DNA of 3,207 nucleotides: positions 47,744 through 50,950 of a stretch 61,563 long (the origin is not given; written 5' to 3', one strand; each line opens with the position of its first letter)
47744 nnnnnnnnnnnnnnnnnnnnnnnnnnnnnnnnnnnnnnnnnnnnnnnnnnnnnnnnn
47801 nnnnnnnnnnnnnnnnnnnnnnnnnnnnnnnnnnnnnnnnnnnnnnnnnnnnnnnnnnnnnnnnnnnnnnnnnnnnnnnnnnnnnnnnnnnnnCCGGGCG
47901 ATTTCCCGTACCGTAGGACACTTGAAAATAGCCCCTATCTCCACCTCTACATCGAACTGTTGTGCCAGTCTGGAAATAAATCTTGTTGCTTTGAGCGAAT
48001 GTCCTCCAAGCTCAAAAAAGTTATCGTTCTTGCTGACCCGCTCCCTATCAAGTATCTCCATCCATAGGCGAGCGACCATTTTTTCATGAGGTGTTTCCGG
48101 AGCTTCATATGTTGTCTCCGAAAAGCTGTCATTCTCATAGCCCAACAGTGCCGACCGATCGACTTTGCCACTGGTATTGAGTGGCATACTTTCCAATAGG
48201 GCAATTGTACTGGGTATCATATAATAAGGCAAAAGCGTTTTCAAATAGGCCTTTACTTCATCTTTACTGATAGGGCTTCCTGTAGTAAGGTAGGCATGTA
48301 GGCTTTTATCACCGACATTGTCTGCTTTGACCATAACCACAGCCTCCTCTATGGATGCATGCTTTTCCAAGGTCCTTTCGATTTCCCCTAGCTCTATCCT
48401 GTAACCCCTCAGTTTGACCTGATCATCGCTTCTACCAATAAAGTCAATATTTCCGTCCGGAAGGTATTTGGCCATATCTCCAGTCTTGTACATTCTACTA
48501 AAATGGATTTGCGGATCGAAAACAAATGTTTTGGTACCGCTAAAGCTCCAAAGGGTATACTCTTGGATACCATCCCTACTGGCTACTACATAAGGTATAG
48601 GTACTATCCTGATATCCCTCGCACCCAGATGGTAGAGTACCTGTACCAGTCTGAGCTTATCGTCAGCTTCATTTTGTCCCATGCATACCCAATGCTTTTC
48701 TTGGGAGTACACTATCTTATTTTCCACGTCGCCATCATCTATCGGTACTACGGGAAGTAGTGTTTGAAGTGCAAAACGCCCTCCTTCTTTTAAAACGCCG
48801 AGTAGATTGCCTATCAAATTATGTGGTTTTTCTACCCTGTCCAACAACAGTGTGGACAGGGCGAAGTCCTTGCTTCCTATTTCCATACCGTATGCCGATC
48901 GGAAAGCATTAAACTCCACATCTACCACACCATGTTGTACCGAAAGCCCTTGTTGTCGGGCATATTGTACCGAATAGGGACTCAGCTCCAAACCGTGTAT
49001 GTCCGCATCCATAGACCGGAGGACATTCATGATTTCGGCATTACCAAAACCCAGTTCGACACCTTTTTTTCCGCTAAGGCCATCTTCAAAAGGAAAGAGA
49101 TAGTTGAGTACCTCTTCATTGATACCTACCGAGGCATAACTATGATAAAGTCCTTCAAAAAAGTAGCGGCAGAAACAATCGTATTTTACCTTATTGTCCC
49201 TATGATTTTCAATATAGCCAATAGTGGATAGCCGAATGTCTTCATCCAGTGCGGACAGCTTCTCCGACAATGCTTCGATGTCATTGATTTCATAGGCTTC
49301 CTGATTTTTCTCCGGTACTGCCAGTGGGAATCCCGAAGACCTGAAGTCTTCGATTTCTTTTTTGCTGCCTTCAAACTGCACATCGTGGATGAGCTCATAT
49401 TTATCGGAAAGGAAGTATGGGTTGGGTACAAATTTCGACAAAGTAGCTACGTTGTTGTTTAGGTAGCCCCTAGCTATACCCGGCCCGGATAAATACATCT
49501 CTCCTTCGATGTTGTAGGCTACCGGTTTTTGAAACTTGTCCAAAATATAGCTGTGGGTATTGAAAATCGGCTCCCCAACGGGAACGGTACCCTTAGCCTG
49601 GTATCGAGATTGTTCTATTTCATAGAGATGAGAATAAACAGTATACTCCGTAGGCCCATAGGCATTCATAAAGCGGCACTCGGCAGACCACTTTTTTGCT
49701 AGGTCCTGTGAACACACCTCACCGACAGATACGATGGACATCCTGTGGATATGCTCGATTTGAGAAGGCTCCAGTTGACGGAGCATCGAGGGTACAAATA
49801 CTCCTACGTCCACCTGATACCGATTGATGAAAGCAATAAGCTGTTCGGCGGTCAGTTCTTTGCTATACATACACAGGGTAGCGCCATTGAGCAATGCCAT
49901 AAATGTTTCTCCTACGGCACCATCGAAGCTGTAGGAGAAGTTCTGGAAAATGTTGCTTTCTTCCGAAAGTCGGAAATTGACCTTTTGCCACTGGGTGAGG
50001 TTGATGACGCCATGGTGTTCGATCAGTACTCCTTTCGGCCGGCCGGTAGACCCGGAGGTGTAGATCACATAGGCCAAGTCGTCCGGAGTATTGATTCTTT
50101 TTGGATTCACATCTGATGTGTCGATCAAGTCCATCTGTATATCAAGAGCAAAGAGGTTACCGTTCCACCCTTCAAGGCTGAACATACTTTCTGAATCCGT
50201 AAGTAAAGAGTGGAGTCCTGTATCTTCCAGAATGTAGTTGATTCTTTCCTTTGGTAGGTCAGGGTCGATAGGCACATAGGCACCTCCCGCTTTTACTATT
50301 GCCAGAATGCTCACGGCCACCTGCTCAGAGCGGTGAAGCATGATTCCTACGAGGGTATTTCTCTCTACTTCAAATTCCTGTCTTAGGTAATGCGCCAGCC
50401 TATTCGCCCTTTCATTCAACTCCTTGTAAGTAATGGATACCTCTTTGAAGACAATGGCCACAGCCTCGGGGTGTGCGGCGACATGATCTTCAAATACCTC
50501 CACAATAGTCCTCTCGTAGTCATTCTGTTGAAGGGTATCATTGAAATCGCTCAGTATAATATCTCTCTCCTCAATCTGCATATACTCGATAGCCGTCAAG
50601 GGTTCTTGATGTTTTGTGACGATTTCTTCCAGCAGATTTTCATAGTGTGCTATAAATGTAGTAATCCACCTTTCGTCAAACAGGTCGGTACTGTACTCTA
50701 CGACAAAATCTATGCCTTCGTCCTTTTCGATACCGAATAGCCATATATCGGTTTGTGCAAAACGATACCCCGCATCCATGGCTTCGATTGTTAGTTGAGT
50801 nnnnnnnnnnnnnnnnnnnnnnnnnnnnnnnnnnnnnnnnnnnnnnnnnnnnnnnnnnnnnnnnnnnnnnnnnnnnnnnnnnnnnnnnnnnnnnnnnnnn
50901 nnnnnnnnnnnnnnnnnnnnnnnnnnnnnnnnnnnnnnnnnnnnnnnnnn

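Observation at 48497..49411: Adenylation domain interrupted by a SAM-methyltransferase-like domain at an unusual site (between core motifs A6 and A7)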

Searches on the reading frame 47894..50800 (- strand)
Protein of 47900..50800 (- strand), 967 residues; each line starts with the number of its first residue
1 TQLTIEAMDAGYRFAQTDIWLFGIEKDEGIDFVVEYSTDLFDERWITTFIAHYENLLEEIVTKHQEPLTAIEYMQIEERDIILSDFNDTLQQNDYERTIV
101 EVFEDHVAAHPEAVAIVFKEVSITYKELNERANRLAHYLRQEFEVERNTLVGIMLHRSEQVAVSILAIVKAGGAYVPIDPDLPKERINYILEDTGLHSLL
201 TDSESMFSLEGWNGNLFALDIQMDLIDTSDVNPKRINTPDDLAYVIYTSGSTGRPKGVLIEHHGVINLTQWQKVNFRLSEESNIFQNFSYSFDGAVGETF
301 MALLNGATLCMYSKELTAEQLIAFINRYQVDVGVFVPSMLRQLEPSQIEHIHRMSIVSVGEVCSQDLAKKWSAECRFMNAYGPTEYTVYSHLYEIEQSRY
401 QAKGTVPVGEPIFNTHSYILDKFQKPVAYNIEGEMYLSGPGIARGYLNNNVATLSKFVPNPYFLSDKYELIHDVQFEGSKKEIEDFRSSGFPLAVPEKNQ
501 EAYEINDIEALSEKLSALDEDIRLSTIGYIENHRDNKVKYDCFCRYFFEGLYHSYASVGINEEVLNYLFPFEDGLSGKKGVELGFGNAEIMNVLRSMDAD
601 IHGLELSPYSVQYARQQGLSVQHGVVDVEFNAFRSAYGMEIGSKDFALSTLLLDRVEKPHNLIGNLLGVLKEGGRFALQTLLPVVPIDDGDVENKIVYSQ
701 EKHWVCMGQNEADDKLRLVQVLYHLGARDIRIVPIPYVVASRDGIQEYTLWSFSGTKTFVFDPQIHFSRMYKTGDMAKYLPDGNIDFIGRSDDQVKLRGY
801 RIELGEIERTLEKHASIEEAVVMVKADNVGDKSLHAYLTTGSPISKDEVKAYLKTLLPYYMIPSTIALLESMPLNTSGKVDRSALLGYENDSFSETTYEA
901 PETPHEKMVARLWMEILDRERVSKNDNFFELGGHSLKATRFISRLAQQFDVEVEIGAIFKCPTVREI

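Call 5: search_protein_families(library=pfam, proteins=[window:47900-50800:-], max_evalue=1)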
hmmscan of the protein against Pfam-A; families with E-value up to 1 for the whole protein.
window:47900-50800:- (967 aa): 10 families
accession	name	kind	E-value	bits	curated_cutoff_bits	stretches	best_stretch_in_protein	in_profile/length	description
PF00501.34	AMP-binding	-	7e-76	255.9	29.9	1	103-447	1-384/384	AMP-binding enzyme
PF00550.31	PP-binding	-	1.8e-14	54.1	20.8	1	910-967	4-63/67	Phosphopantetheine attachment site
PF13193.12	AMP-binding_C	-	2.7e-07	31.9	24.5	1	806-879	1-76/76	AMP-binding enzyme C-terminal domain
PF08241.18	Methyltransf_11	-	7.4e-07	30.2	21.2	1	582-677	2-94/95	Methyltransferase domain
PF13847.12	Methyltransf_31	-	1.4e-05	25.2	27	1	577-681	4-112/145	Methyltransferase domain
PF00668.25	Condensation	-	6.5e-05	22.3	30.6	1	19-80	392-453/456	Condensation domain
PF13489.12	Methyltransf_23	-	0.00043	20.5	27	1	564-683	12-121/164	Methyltransferase domain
PF07021.18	MetW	-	0.0013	18.9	21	1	577-669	14-101/193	Methionine biosynthesis protein MetW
PF08242.18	Methyltransf_12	-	0.0015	19.7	30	1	582-676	2-98/98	Methyltransferase domain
PF13649.12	Methyltransf_25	-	0.016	16.4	27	1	582-674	3-97/97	Methyltransferase domain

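Call 6: search_protein_families(library=ncbifam, proteins=[window:47900-50800:-], max_evalue=1)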
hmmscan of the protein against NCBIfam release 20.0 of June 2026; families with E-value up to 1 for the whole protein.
window:47900-50800:- (967 aa): 109 families (the best 25 are shown)
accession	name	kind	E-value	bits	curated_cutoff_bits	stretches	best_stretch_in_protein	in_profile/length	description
NF047350.1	aureusi_NRPS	equivalog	1.7e-142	476.3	2500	2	18-462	338-772/2373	aureusimine non-ribosomal peptide synthetase AusA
NF004282.0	PRK05691.1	subfamily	7.5e-135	450.4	4090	2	13-462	1048-1499/4334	non-ribosomal peptide synthase/polyketide synthase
NF041803.1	NRPS_SolG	exception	2.2e-127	426.3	2200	2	52-463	516-939/1163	solanimycin non-ribosomal peptide synthetase SolG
TIGR01733.1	AA-adenyl-dom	subfamily_domain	3e-121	405.1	317.4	2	124-466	1-353/409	amino acid adenylation domain-containing protein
NF007605.2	PRK10252.1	equivalog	1.1e-92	311.3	2400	2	29-467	388-833/1292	enterobactin non-ribosomal peptide synthetase EntF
NF038078.1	NRPS_MxcG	equivalog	1.7e-90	304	2300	2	46-458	402-829/1442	myxochelin non-ribosomal peptide synthetase MxcG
TIGR03443.1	alpha_am_amid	equivalog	2.8e-85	286.8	1030.1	4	847-966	784-912/1390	L-aminoadipate-semialdehyde dehydrogenase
NF003417.0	PRK04813.1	subfamily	5e-80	269.4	476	2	98-458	4-371/505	D-alanine--poly(phosphoribitol) ligase subunit DltA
TIGR01734.1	D-ala-DACP-lig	equivalog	7.2e-75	252.5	559.85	2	99-457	2-368/504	D-alanine--poly(phosphoribitol) ligase subunit DltA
NF004837.0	PRK06187.1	subfamily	2.6e-62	210.8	476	2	92-457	3-397/531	long-chain-fatty-acid--CoA ligase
TIGR03098.1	ligase_PEP_1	hypoth_equivalog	4.1e-56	190.5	592.35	2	101-463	4-387/517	acyl-CoA ligase (AMP-forming), exosortase A system-associated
NF052269.1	Staph_lig_FadD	equivalog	7.3e-49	166.4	650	2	112-464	17-374/499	long-chain-fatty-acid--CoA ligase FadD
NF006181.0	PRK08314.1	subfamily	6.5e-42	143.5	705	3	229-458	193-424/563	long-chain-fatty-acid--CoA ligase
NF005307.0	PRK06839.1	equivalog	7.8e-39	133.6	748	2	103-454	8-365/496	o-succinylbenzoate--CoA ligase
NF004822.0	PRK06178.1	equivalog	1.2e-38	133.1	782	3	95-202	35-141/571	acyl-CoA synthetase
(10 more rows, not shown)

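Call 75: predict_structure(alignment_id=A4)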
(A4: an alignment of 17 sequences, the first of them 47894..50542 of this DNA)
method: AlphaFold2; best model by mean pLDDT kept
length: 883 residues; sequences in the alignment: 17
mean_pLDDT: 84.6   pTM: 0.66
mean pLDDT of the five models: 84.6, 83.1, 82.7, 82.5, 80.9
residues with pLDDT >= 90: 385; 70-90: 394; 50-70: 75; < 50: 29
segments of 3 or more residues with pLDDT < 50: 1-6, 603-609, 674-680, 805-810
pLDDT, mean of each block of 10 residues (from residue 1): 46 94 97 94 95 92 93 93 96 88 92 79 74 76 80 91 72 91 85 94 84 94 88 90 94 89 95 88 93 85 85 69 84 87 91 86 82 66 79 91 63 57 77 93 84 77 85 94 93 94 93 96 94 94 89 91 87 91 93 84 49 72 79 81 91 82 92 55 83 89 82 82 93 90 77 90 89 86 89 86 52 87 92 84 72 82 77 83 89
secondary structure, 60 per line:
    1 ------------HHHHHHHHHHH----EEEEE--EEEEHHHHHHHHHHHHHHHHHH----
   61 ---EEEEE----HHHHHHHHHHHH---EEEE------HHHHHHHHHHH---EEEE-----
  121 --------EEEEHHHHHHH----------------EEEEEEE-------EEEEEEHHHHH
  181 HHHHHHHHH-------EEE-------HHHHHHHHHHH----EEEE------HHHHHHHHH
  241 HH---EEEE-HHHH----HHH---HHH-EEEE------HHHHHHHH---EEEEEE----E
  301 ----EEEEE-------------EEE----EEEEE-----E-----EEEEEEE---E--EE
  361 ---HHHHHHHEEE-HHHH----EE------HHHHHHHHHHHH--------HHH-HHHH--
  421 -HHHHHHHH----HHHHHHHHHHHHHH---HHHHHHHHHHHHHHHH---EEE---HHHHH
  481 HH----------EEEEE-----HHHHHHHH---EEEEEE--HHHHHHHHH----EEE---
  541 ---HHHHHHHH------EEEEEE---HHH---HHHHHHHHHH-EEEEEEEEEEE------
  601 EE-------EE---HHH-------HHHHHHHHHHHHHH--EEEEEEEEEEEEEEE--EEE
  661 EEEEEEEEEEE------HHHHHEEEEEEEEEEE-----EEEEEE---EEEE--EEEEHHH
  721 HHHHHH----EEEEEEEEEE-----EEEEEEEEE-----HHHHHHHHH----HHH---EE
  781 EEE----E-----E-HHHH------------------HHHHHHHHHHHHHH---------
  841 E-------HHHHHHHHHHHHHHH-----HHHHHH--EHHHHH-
elements in order (helices of 4 or more, strands of 3 or more residues): H13-23 E28-32 E35-38 H39-56 E64-68 H73-84 E88-91 H98-108 E112-115 E129-132 H133-139 E156-162 E170-175 H176-189 E197-199 H207-217 E222-225 H232-242 E246-249 H251-254 E269-272 H279-286 E290-295 E305-309 E323-325 E330-334 E346-352 H364-370 E371-373 H375-378 H391-402 H415-418 H422-429 H434-447 H451-466 E470-472 H476-482 E493-497 H503-510 E514-519 H522-530 E535-537 H544-551 E558-563 H573-582 E584-594 H625-638 E641-655 E658-671 H678-682 E683-693 E699-704 E708-711 E714-717 H718-726 E731-740 E746-754 H760-768 E779-783 H796-799 H818-831 H849-863 H869-874 H878-882

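Call 77: fold_search(model_id=the predicted structure, library=pdb)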
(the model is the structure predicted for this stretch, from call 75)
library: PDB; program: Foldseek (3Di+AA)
matches with E <= 10: 1983; with E <= 0.001: 1118
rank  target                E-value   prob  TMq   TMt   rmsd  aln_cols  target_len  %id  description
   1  5es8_B                3.1e-50  1.00  0.59  0.68   3.2       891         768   23  Crystal structure of the initiation module of LgrA in the thiolation state (released 2016-01-20)
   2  5es8_A                1.1e-48  1.00  0.58  0.67   4.6       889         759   23  Crystal structure of the initiation module of LgrA in the thiolation state (released 2016-01-20)
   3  6mg0_A                2.9e-48  1.00  0.57  0.30   5.3       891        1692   23  Crystal structure of a 5-domain construct of LgrA in the thiolation state (released 2019-11-20)
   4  6mfx                  3.6e-48  1.00  0.41  0.31  18.6       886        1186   24  Crystal structure of a 4-domain construct of a mutant of LgrA in the substrate donation state (released 2019-11-20)
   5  9be3_A                5.9e-48  1.00  0.42  0.21  18.8       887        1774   24  The pre-condensation state of the dimodular NRPS protein LgrA (released 2024-11-20)
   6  9be3_B                6.3e-48  1.00  0.41  0.21  19.1       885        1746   24  The pre-condensation state of the dimodular NRPS protein LgrA (released 2024-11-20)
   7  6mg0_B                6.6e-48  1.00  0.58  0.31   3.5       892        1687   23  Crystal structure of a 5-domain construct of LgrA in the thiolation state (released 2019-11-20)
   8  9meh                  1.0e-47  1.00  0.42  0.21  18.1       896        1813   23  Crystal structure of the dimodular LgrA after protein ligation (released 2025-03-05)
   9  5t3d                  3.1e-47  1.00  0.59  0.50   3.9       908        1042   21  Crystal structure of holo-EntF a nonribosomal peptide synthetase in the thioester-forming conformation (released 2016-09-21)
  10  9be4_A                4.9e-47  1.00  0.40  0.21  18.7       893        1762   23  The post-condensation state of the dimodular NRPS protein LgrA (released 2024-11-20)
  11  9be4_B                1.4e-46  1.00  0.42  0.22  18.7       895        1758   23  The post-condensation state of the dimodular NRPS protein LgrA (released 2024-11-20)
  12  6mfw                  2.7e-46  1.00  0.41  0.31  17.6       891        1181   23  Crystal structure of a 4-domain construct of LgrA in the substrate donation state (released 2019-11-20)
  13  5u89_A                3.8e-46  1.00  0.48  0.41   8.5       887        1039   24  Crystal structure of a cross-module fragment from the dimodular NRPS DhbF (released 2017-05-10)
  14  5ja2_A                1.6e-45  1.00  0.59  0.43   4.5       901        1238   21  EntF, a Terminal Nonribosomal Peptide Synthetase Module Bound to the non-Native MbtH-Like Protein PA2412 (released 2016-09-14)
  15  6mfz_A                1.8e-45  1.00  0.42  0.21  18.1       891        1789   23  Crystal structure of dimodular LgrA in a condensation state (released 2019-11-20)
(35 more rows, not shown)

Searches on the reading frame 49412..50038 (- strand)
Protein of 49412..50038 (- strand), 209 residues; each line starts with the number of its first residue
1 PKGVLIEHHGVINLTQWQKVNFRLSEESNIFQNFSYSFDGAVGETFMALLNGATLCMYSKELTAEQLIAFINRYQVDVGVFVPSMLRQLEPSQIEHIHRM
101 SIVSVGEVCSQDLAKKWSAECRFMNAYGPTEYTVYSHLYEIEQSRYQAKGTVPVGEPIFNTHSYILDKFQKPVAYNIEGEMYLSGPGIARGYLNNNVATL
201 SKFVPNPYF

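Call 82: search_solved_structures(query=window:49412-50038:-, max_evalue=1e-25, show_alignments=2)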
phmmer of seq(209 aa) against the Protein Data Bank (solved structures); distinct sequences matched with E-value up to 1e-25: 13.
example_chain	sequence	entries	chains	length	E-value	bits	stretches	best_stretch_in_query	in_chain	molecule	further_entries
6mfy_A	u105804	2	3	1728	1.2e-43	152.8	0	2-207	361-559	Linear gramicidin synthase subunit A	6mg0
6mfz_A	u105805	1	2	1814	1.3e-43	152.7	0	2-207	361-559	Linear gramicidin synthase subunit A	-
9be3_A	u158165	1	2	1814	1.3e-43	152.7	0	2-207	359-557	Linear gramicidin synthase subunit A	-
9be4_A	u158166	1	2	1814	1.3e-43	152.7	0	2-207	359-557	Linear gramicidin synthase subunit A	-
9meh_A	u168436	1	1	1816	1.3e-43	152.7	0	2-207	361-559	Linear gramicidin synthase subunit A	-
8xjz_C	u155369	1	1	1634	1.7e-40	142.6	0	1-203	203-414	Peptide synthetase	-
9bfd_A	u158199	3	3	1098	7.3e-35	124.1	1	1-208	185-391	Tyrocidine synthase 1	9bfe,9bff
5n81_A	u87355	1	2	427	3.3e-34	122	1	1-208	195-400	Tyrocidine synthase 1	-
7ywj_A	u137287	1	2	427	4e-34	121.7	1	1-208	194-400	Tyrocidine synthase 1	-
5n82_A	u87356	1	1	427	6.3e-34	121.1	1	1-208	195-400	Tyrocidine synthase 1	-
7ywk_A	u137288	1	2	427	1e-32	117.1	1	1-208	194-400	Tyrocidine synthase 1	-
1amu_A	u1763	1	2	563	4.7e-31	111.7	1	1-208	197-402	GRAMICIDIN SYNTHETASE 1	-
6ea3_B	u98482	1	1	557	2.1e-29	106.3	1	1-208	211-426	adenylation domain of Fuscachelin synthetase component H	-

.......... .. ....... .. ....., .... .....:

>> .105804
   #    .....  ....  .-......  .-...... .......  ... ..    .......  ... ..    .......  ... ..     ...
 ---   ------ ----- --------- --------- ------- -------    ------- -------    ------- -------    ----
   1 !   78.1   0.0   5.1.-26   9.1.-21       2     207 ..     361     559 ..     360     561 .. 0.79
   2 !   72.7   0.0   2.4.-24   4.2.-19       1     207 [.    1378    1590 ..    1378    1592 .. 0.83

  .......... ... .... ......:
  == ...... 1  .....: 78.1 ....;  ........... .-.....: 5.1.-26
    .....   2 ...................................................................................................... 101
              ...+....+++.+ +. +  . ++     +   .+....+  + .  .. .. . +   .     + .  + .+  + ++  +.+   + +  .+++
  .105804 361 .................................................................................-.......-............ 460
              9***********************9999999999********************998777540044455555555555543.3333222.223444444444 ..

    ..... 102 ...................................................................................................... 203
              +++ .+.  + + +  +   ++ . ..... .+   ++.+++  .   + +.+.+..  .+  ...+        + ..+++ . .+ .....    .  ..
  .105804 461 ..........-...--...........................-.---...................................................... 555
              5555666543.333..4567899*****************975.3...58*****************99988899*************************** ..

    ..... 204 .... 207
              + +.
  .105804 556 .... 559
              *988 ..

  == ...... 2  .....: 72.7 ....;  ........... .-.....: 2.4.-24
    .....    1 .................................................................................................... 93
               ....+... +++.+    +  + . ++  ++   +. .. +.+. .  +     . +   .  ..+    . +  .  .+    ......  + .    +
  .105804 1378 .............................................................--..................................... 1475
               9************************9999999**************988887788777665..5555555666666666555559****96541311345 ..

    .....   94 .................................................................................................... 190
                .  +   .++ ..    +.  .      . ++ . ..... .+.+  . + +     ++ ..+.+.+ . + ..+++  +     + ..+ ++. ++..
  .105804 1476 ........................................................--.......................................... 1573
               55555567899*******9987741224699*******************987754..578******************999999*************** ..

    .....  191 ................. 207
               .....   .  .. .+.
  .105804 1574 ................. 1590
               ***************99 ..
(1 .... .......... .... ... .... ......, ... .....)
